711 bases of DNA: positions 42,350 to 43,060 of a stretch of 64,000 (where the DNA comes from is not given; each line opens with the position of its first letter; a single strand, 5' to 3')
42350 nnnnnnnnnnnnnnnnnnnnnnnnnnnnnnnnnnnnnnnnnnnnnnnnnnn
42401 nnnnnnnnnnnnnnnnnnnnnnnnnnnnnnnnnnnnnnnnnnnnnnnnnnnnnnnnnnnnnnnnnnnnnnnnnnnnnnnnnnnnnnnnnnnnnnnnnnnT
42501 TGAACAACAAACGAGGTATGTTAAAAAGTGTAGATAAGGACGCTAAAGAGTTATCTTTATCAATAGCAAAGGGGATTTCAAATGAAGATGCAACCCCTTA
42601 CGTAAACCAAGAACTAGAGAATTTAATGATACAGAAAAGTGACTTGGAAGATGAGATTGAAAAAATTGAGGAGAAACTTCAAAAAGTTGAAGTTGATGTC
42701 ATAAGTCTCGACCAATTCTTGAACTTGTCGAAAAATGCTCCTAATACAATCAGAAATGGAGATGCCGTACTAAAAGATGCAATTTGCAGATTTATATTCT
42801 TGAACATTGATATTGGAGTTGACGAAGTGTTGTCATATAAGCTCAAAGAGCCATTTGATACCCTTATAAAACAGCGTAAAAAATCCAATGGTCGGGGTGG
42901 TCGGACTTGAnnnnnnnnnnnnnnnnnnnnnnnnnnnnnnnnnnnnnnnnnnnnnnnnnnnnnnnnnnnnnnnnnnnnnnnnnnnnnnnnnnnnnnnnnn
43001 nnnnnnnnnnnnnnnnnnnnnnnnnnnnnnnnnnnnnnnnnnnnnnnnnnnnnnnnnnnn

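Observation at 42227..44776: tRNA-Pro overlapped by a serine-recombinase-like C-terminal fragment, and tandem membrane-anchored glucosaminidase-like paralogs boxed between tRNA-Pro and tRNA-Leu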

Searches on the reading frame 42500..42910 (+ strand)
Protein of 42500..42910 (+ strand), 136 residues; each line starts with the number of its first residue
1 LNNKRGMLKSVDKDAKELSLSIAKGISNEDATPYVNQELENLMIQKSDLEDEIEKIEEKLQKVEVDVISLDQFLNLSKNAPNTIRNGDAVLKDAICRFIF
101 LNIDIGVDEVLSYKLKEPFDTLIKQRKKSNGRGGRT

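Call 3: search_protein_families(library=pfam, proteins=[window:42500-42910:+], max_evalue=1)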
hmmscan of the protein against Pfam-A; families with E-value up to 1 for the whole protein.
window:42500-42910:+ (136 aa): 2 families
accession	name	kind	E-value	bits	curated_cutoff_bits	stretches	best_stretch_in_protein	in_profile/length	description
PF04871.18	Uso1_p115_C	-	0.00091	19.9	28.4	1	7-69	47-106/121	Uso1 / p115 like vesicle tethering protein, C terminal region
PF15191.11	Synaptonemal_3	-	0.092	13.1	27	1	36-67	8-39/92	Synaptonemal complex central element protein 3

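Call 5: search_protein_families(library=phrogs, proteins=[window:42500-42910:+], max_evalue=1)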
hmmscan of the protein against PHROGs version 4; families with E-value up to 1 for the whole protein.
window:42500-42910:+ (136 aa): 5 families
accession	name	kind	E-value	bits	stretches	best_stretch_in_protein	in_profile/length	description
phrog_1009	-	unknown function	0.14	13.2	1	36-74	51-92/103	-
phrog_2199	-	integration and excision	0.14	12.3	1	24-63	178-217/356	transposase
phrog_33340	-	unknown function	0.18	12.8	1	22-62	73-113/115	-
phrog_28425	-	unknown function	0.19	12.7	0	9-43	34-72/81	-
phrog_21042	-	unknown function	0.32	12.1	1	37-64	5-32/78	-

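Call 6: search_protein_families(library=ncbifam, proteins=[window:42500-42910:+], max_evalue=1)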
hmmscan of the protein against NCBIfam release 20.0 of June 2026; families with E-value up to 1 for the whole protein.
window:42500-42910:+ (136 aa): 4 families
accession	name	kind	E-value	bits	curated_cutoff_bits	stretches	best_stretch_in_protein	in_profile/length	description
NF053563.1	Rkd4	equivalog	0.0014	16.8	860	1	7-82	554-628/747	arcadin-4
NF004045.0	PRK05562.1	equivalog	0.018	14.4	181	1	4-73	120-195/225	NAD(P)-dependent oxidoreductase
NF009544.0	PRK12928.1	subfamily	0.023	14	210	1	40-79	214-253/300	lipoyl synthase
NF004019.1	PRK05481.1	subfamily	0.077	12.3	203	1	40-80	194-234/286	lipoyl synthase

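Call 10: search_solved_structures(query=window:42500-42910:+, max_evalue=10)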
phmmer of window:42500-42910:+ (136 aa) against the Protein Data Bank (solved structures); distinct sequences matched with E-value up to 10: 17.
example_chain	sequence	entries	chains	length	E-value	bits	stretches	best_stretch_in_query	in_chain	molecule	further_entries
9okl_B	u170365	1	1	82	0.33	14.6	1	3-65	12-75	CS-2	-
5ijn_G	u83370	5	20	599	0.38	14.3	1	22-80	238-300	NUCLEAR PORE COMPLEX PROTEIN NUP58 | Nucleoporin p58/p45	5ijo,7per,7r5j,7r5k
2yo2_A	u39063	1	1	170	0.43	14.2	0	48-106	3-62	GENERAL CONTROL PROTEIN GCN4, PUTATIVE INNER MEMBRANE PROTEIN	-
9hvw_D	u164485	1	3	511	0.57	13.8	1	37-89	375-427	Fusion glycoprotein F1,Probable N-acetylmuramidase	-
5cws_D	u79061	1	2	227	0.71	13.5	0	23-81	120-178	Nucleoporin NUP49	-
6psa_A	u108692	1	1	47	0.71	13.5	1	47-77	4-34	IQN17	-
9gh4_A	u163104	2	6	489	0.77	13.3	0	18-62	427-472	Cell surface protein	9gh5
2yny_A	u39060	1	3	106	0.79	13.3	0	48-107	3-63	GENERAL CONTROL PROTEIN GCN4, PUTATIVE INNER MEMBRANE PROTEIN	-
7tbi_N1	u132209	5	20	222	0.8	13.3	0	23-81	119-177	Nup57 | NUP58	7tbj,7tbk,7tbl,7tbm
6b3o_A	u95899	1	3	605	0.85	13.2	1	29-70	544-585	Spike glycoprotein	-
6eup_A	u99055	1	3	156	0.95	13.1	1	19-86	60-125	Adhesin A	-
6eun_A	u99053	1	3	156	0.96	13.1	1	19-86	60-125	Adhesin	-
6xyj_AAA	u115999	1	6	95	1.1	12.9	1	62-100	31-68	RNA-binding protein Hfq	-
4ev1_A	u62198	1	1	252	1.5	12.5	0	36-83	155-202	Anabena Tic22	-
6mhj_A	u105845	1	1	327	2.1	11.9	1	6-110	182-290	Botulinum neurotoxin type A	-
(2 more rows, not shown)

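Call 13: find_homologous_proteins(query=window:42500-42910:+, max_evalue=0.01)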
Query window:42500-42910:+ (136 aa): 1 proteins with E <= 0.01 among 18 candidates.
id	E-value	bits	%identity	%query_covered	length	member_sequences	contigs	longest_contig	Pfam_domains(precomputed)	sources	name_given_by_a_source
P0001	9.1e-75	267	100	96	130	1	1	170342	-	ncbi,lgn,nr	ncbi:hypothetical protein JXA34_02725 [Patescibacteria group bacterium]|nr:hypothetical protein [Pat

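Call 26: search_protein_representatives(protein=window:42500-42910:+)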
Query: 136 residues. Proteins with E-value up to 0.001 (for the whole library): 182; up to 1e-10: 67; up to 1e-30: 1. The best 150 are listed.
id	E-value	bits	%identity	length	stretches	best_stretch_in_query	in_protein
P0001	2.9e-75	266.6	100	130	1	7-136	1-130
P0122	1.7e-24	102.7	48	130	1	7-134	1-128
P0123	2.7e-22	95.6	62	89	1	60-136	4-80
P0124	3.9e-22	95.1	42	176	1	5-131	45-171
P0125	4.4e-22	94.9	40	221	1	2-131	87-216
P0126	2.1e-21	92.7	40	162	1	1-136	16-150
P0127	2.4e-21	92.6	43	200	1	2-134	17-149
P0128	3.1e-21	92.2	39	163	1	2-136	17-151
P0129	4.4e-20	88.5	44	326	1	1-135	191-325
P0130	8.8e-20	87.5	42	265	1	2-132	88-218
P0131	9.5e-20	87.4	38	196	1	2-135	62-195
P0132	2.3e-19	86.2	40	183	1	2-132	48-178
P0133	6.5e-19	84.7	53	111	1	53-135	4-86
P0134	7.0e-19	84.6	44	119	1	35-134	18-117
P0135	8.0e-19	84.4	39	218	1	4-136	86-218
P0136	1.1e-18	84.0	44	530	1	2-136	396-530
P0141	4.5e-18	82.0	40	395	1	4-133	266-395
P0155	5.1e-15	72.1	35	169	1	3-136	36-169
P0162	5.7e-14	68.7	32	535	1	3-133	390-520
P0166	2.2e-13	66.8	36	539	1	2-136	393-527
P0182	2.0e-11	60.5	34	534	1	5-135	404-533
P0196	1.5e-09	54.5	35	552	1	39-136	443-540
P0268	4.5e-05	40.0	34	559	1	32-136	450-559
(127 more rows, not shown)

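Call 27: search_protein_families(library=pfam, proteins=[P0136, P0162, P0166, P0182, P0196, P0268, P0129, P0141, P0122, P0125], max_evalue=0.001)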
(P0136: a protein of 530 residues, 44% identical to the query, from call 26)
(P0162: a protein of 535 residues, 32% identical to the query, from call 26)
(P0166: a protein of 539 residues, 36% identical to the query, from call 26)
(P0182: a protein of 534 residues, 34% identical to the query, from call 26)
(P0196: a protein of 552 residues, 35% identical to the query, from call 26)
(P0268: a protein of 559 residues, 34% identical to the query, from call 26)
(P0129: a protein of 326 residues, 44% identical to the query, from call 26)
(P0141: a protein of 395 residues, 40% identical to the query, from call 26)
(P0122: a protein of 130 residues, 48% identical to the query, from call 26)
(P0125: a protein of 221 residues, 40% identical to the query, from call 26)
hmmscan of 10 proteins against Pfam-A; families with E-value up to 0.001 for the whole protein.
P0136 (530 aa): 1 family
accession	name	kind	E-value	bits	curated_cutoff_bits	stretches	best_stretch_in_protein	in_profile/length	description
PF00239.26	Resolvase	-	1.5e-21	77.4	23.3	1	15-159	2-139/145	Resolvase, N terminal domain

P0162 (535 aa): 2 families
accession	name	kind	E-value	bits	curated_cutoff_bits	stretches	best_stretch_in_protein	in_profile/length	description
PF00239.26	Resolvase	-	3.5e-20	73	23.3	1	19-165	4-144/145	Resolvase, N terminal domain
PF07508.19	Recombinase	-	7e-10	39.5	21.1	1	189-277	5-98/102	Recombinase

P0166 (539 aa): 3 families
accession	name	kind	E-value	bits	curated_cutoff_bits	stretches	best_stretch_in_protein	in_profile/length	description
PF00239.26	Resolvase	-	3.7e-21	76.2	23.3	1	22-169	2-144/145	Resolvase, N terminal domain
PF07508.19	Recombinase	-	1.6e-06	28.8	21.1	1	195-284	5-98/102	Recombinase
PF13408.12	Zn_ribbon_recom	-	4.2e-06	27.5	25.3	1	301-357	1-55/58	Recombinase zinc beta ribbon domain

P0182 (534 aa): 3 families
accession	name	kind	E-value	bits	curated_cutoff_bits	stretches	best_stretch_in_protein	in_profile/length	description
PF00239.26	Resolvase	-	9.9e-23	81.3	23.3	1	22-169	2-144/145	Resolvase, N terminal domain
PF07508.19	Recombinase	-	1.9e-07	31.7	21.1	1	198-289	4-97/102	Recombinase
PF13408.12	Zn_ribbon_recom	-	3.8e-05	24.4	25.3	1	307-363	1-54/58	Recombinase zinc beta ribbon domain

P0196 (552 aa): 3 families
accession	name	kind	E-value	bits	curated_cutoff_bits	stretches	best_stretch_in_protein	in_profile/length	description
PF00239.26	Resolvase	-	2.3e-24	86.6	23.3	1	19-164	2-142/145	Resolvase, N terminal domain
PF13408.12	Zn_ribbon_recom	-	2e-07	31.7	25.3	1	309-365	1-56/58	Recombinase zinc beta ribbon domain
PF07508.19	Recombinase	-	6.9e-05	23.5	21.1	1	193-291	5-98/102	Recombinase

P0268 (559 aa): 3 families
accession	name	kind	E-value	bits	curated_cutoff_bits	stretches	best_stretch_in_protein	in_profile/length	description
PF00239.26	Resolvase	-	6.8e-17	62.3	23.3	1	43-198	2-144/145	Resolvase, N terminal domain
PF07508.19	Recombinase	-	1.1e-11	45.3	21.1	1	224-309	6-99/102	Recombinase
PF13408.12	Zn_ribbon_recom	-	5.2e-07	30.4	25.3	1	325-386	1-56/58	Recombinase zinc beta ribbon domain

P0129 (326 aa): 2 families
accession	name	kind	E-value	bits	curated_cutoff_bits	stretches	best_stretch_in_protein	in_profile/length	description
PF13408.12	Zn_ribbon_recom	-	8.1e-06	26.6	25.3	1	101-158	2-53/58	Recombinase zinc beta ribbon domain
PF07508.19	Recombinase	-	1.1e-05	26.1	21.1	1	6-82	16-97/102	Recombinase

P0141 (395 aa): 1 family
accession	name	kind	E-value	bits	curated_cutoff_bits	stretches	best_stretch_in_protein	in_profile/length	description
PF07508.19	Recombinase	-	2e-05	25.2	21.1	1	50-141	5-101/102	Recombinase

P0122 (130 aa): 0 families

P0125 (221 aa): 0 families

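Call 33: find_homologous_proteins(query=A1, max_evalue=0.00001)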
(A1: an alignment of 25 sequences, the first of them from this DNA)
Query A1 (25 sequences) (136 aa, profile of the alignment): 18 proteins with E <= 0.00001 among 1700 candidates.
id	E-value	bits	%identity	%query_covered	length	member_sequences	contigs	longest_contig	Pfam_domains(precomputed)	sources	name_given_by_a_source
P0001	1.7e-43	166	100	96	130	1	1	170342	-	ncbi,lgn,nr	ncbi:hypothetical protein JXA34_02725 [Patescibacteria group bacterium]|nr:hypothetical protein [Pat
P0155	2.1e-42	162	33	100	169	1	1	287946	-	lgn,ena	-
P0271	1.1e-35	140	40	80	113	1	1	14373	-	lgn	-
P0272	1.3e-32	130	33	99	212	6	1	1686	-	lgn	-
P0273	1.0e-29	121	56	55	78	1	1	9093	-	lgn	-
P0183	1.7e-28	117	37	79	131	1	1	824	PF13412.13,PF08279.19,PF13404.13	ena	-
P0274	1.5e-26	111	35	74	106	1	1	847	-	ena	-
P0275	1.8e-26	111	38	99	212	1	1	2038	-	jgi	jgi:hypothetical protein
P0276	2.5e-26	110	35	74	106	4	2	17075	-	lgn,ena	-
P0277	5.2e-26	109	35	70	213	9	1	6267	-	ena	-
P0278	1.9e-24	104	38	68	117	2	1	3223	-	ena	-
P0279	1.8e-23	101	39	66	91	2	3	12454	-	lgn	-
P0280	3.5e-23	100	41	63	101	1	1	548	-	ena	-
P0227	5.9e-18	83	39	51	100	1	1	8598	-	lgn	-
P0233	9.5e-18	82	41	47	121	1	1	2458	-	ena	-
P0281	3.6e-17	80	46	50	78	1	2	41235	-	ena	-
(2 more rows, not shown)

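Call 34: find_encoding_contigs(protein=P0155, flank=8000, max_places=1)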
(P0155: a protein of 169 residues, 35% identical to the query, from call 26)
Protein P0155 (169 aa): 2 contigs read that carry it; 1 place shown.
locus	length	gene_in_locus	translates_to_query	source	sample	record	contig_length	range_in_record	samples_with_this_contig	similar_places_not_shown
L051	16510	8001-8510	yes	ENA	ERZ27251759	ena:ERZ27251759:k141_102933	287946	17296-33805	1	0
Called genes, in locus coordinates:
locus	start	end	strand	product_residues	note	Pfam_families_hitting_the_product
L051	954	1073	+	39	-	-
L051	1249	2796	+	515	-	PF13541:ChlI, PF00493:MCM, PF00158:Sigma54_activat (weak), PF01078:Mg_chelatase, PF05496:RuvB_N (faint), PF07728:AAA_5, PF13335:Mg_chelatase_C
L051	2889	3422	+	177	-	PF05198:IF3_N, PF00707:IF3_C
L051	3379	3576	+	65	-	PF01632:Ribosomal_L35p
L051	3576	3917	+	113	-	PF00453:Ribosomal_L20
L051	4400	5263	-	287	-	PF00293:NUDIX, PF00075:RNase_H, PF13456:RVT_3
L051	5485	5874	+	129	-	-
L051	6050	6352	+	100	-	-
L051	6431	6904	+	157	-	-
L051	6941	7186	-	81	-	-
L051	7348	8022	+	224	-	-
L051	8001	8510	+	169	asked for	-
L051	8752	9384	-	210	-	PF02163:Peptidase_M50 (weak)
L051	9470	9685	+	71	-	PF00830:Ribosomal_L28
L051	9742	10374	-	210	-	PF13483:Lactamase_B_3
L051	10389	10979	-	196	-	-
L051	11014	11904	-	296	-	PF01715:IPPT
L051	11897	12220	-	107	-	PF01035:DNA_binding_1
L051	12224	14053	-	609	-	PF07973:tRNA_SAD, PF00587:tRNA-synt_2b, PF03129:HGTP_anticodon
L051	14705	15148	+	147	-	PF22811:Zn_ribbon_NrdR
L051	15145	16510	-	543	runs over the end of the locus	-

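Call 35: find_encoding_contigs(protein=P0271, flank=8000, max_places=1)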
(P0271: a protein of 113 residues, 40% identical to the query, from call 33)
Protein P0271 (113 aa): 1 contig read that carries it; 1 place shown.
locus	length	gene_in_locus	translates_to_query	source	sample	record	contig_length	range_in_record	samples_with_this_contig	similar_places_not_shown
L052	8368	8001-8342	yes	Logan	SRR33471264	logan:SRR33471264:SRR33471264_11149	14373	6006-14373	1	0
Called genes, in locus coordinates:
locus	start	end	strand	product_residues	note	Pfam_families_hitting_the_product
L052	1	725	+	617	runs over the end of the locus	PF00122:E1-E2_ATPase, PF00702:Hydrolase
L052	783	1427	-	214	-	-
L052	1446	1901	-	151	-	PF13473:Cupredoxin_1, PF00127:Copper-bind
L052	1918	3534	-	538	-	PF17957:Big_7, PF00041:fn3, PF13620:CarboxypepD_reg, PF13715:CarbopepD_reg_2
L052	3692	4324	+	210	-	-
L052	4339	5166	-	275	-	PF02517:Rce1-like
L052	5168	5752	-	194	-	-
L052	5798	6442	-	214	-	-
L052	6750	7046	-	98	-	-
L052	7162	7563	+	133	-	PF03592:Terminase_2 (faint)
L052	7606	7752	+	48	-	-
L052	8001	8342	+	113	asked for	-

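Call 36: find_encoding_contigs(protein=P0281, flank=8000, max_places=1)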
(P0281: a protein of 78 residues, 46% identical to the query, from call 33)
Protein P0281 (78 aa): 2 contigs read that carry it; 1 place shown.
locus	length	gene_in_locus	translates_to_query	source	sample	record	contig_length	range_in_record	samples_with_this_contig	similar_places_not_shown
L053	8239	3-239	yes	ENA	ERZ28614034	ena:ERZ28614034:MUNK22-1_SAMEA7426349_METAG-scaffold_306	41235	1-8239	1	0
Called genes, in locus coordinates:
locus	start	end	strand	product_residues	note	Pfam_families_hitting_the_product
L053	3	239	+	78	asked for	?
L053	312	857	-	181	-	PF03602:Cons_hypoth95, PF05175:MTS, PF06325:PrmA (weak), PF13847:Methyltransf_31, PF09445:Methyltransf_15 (weak), PF13649:Methyltransf_25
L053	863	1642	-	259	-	PF00882:Zn_dep_PLPC (weak)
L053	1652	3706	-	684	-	PF17191:RecG_wedge, PF00270:DEAD, PF04851:ResIII, PF00271:Helicase_C, PF19833:RecG_dom3_C (weak)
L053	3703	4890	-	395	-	PF00579:tRNA-synt_1b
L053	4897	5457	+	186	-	-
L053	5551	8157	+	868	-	PF00912:Transgly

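Call 37: find_encoding_contigs(protein=P0276, flank=8000, max_places=1)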
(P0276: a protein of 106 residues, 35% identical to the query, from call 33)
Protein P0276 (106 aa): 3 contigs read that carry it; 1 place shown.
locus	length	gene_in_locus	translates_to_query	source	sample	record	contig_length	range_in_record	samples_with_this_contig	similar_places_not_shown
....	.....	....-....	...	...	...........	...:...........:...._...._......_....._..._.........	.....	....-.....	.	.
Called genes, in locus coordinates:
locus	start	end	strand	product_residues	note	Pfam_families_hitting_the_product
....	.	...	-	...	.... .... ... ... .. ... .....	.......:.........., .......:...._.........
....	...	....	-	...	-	-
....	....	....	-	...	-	-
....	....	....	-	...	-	-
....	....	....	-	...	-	-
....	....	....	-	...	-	-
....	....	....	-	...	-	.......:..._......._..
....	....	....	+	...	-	-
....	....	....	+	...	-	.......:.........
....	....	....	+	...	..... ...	-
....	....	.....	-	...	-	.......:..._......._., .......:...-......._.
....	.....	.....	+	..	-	?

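Call 55: find_related_loci(query=P0136, collection=viral_contigs, flank=10000)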
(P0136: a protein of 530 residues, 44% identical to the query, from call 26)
Query P0136 (530 aa) in viral_contigs; peptide patterns used: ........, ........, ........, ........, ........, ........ (x = any residue, [..] = any of these).
14 stretches matched a pattern, but none encodes a relative of the query by tblastn (E <= 1e-3).

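Call 57: find_related_loci(query=A3, collection=viral_contigs, flank=10000)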
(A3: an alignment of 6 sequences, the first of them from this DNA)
Query A3 (136 aa) in viral_contigs; peptide patterns used: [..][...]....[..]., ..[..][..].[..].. (x = any residue, [..] = any of these).
61 stretches matched a pattern, but none encodes a relative of the query by tblastn (E <= 1e-3).
